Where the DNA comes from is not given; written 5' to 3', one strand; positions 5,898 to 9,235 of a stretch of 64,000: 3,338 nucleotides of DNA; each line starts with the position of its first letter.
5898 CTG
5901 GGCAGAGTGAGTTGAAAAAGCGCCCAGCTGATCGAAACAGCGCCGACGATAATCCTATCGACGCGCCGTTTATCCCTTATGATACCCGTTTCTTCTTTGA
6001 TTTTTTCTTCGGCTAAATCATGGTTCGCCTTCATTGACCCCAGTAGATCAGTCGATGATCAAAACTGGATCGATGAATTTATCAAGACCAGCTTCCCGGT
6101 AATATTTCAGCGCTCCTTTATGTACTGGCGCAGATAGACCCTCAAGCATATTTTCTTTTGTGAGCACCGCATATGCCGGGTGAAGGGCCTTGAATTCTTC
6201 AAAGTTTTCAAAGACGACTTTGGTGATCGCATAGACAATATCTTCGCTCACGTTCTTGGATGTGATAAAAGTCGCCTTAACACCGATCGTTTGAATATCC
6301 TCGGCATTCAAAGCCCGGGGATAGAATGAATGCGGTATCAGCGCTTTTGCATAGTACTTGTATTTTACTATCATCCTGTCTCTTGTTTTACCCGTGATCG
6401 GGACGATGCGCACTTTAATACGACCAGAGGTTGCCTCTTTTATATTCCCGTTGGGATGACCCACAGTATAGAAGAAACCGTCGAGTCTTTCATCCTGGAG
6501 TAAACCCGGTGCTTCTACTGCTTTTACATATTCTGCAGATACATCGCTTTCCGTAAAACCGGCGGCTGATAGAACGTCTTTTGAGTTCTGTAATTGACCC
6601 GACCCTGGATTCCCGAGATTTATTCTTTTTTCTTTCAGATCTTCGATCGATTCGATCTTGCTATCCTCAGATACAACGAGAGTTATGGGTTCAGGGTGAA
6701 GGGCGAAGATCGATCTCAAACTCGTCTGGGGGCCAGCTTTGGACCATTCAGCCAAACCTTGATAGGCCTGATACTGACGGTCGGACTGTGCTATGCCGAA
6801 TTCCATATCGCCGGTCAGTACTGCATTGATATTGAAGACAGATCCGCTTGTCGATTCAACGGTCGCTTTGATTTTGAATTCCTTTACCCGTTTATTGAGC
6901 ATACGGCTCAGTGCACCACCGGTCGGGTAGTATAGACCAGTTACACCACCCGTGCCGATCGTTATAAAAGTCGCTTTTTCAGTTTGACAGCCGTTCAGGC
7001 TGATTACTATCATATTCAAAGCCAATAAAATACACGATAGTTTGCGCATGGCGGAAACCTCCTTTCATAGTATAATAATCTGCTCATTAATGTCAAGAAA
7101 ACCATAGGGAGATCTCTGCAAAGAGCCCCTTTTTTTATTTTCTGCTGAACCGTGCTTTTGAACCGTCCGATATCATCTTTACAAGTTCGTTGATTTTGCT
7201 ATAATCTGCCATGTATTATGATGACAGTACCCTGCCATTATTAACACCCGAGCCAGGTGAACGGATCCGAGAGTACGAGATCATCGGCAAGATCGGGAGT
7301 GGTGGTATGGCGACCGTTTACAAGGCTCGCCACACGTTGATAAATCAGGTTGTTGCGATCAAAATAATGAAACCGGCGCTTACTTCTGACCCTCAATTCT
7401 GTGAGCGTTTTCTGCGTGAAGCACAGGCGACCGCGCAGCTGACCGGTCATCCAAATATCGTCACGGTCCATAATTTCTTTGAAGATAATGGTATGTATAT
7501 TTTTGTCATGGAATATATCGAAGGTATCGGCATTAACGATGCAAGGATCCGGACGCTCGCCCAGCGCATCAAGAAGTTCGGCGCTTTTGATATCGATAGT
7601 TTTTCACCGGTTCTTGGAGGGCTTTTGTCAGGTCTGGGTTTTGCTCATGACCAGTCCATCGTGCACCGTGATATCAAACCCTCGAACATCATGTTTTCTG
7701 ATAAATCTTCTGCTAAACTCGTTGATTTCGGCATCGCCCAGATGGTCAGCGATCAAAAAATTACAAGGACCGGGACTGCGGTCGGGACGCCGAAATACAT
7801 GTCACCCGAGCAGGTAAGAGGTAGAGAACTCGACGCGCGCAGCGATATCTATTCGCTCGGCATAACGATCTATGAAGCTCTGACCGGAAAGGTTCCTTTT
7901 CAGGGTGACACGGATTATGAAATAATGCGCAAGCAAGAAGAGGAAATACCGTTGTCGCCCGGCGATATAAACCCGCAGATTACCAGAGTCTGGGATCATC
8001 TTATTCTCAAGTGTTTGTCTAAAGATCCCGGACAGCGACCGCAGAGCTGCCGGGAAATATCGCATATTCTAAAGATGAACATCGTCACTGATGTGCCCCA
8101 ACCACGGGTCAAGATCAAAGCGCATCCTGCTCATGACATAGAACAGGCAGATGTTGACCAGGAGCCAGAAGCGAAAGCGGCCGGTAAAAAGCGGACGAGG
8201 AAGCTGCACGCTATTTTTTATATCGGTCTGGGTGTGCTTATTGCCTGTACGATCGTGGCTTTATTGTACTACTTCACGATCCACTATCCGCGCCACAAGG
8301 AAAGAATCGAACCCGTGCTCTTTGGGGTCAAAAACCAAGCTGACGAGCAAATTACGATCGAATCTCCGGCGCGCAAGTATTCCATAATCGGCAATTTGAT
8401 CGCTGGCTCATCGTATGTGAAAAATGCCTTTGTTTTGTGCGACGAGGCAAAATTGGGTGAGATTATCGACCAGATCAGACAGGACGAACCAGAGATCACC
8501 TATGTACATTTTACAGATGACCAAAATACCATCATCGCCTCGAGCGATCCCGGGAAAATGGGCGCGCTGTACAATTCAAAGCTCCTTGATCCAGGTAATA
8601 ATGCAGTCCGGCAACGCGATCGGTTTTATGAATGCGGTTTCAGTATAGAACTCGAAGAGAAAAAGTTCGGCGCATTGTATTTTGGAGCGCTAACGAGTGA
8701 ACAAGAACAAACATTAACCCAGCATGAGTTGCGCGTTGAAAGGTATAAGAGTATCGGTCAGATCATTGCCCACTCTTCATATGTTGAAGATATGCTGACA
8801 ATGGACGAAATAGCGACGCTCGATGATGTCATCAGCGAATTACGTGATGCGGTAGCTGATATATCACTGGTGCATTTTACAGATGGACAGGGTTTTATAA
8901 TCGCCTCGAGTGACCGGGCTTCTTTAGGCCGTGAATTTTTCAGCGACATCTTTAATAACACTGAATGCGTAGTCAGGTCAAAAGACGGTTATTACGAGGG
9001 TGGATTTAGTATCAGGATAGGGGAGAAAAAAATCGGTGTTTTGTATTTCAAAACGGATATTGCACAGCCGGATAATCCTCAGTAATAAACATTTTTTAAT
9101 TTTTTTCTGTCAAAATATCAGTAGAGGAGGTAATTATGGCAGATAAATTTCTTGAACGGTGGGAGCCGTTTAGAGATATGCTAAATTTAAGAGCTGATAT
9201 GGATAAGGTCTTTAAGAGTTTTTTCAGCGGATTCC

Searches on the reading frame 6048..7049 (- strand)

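Call 42: search_protein_families(library=pfam, proteins=[window:6048-7049:-], max_evalue=0.00001)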
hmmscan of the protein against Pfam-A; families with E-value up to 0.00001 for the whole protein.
window:6048-7049:- (333 aa): 2 families
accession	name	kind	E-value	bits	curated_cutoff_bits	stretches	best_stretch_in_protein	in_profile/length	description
PF16868.10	NMT1_3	-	8.4e-86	288.6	27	1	31-321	1-289/289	NMT1-like family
PF09084.16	NMT1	-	8.5e-06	26.2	20.5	0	68-175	29-127/216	NMT1/THI5 like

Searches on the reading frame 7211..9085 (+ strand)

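Call 42: search_protein_families(library=pfam, proteins=[window:7211-9085:+], max_evalue=0.00001)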
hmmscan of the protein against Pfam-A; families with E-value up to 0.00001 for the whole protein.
window:7211-9085:+ (624 aa): 4 families
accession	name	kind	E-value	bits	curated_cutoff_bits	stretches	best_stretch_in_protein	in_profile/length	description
PF00069.31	Pkinase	-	2.6e-56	191.4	31.7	1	22-281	1-256/263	Protein kinase domain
PF07714.23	PK_Tyr_Ser-Thr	-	3.4e-34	118.7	23.1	1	24-278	3-250/258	Protein tyrosine and serine/threonine kinase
PF03109.22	ABC1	-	3.6e-07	30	22.9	0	95-183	142-221/244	ABC1 atypical kinase-like domain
PF14827.12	dCache_3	-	6e-06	26.5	25.7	0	383-455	19-94/239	Double sensory domain of two-component sensor kinase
